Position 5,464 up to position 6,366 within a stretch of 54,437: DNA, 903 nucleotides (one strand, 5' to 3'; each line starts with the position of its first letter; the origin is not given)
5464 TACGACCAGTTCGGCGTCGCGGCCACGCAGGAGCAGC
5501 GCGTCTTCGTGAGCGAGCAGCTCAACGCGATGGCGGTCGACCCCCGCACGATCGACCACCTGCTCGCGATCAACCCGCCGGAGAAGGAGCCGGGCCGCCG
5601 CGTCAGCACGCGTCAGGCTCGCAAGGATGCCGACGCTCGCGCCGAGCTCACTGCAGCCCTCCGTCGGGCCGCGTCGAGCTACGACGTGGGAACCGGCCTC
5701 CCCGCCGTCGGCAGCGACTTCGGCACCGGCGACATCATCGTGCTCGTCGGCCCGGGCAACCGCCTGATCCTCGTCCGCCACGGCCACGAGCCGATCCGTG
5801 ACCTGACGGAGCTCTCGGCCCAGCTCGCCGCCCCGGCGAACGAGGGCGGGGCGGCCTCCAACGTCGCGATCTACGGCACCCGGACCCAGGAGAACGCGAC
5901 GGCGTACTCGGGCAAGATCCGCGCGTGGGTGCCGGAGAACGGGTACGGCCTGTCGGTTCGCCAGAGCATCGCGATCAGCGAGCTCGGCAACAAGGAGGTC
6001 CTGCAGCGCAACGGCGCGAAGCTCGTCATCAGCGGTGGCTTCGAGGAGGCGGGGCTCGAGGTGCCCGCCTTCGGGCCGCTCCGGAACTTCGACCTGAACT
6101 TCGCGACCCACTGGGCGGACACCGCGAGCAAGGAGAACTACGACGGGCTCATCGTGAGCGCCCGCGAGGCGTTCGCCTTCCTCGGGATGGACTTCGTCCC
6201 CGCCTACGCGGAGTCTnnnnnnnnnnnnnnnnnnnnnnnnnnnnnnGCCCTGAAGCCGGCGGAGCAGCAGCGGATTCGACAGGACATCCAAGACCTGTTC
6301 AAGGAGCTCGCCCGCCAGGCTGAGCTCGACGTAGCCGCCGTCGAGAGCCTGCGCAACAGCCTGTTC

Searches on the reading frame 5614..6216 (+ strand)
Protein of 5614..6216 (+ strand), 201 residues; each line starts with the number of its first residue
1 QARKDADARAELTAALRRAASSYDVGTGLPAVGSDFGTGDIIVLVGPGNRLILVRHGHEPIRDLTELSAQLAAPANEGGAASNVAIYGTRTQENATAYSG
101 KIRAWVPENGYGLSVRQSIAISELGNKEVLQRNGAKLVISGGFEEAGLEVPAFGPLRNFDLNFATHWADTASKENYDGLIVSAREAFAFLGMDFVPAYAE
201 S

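Call 112: search_solved_structures(query=A7, max_evalue=10, show_alignments=5)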
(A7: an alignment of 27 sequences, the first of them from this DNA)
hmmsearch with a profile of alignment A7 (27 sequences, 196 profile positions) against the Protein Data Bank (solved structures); distinct sequences matched with E-value up to 10: 0.

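Call 115: search_protein_families(library=pfam, alignment_id=A7, max_evalue=10)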
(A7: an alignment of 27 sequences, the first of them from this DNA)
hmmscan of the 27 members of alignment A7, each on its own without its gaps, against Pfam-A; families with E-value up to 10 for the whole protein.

A. member 1, seq(201 aa): 0 families

B. families by the number of members that match (of 27 scanned): 9 families
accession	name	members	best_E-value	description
PF07076.17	DUF1344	1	0.012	Protein of unknown function (DUF1344)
PF17166.9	DUF5126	1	0.018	Domain of unknown function (DUF5126)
PF03793.24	PASTA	1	0.038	PASTA domain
PF18606.7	HTH_53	1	0.047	Zap helix turn helix N-terminal domain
PF11883.13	DUF3403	1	0.061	Domain of unknown function (DUF3403)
PF01617.23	Surface_Ag_2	1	0.081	Surface antigen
PF09968.15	DUF2202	1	0.089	Uncharacterized protein domain (DUF2202)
PF10888.13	DUF2742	1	0.11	Protein of unknown function (DUF2742)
PF07755.17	DUF1611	1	0.27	Domain of unknown function (DUF1611_C) P-loop domain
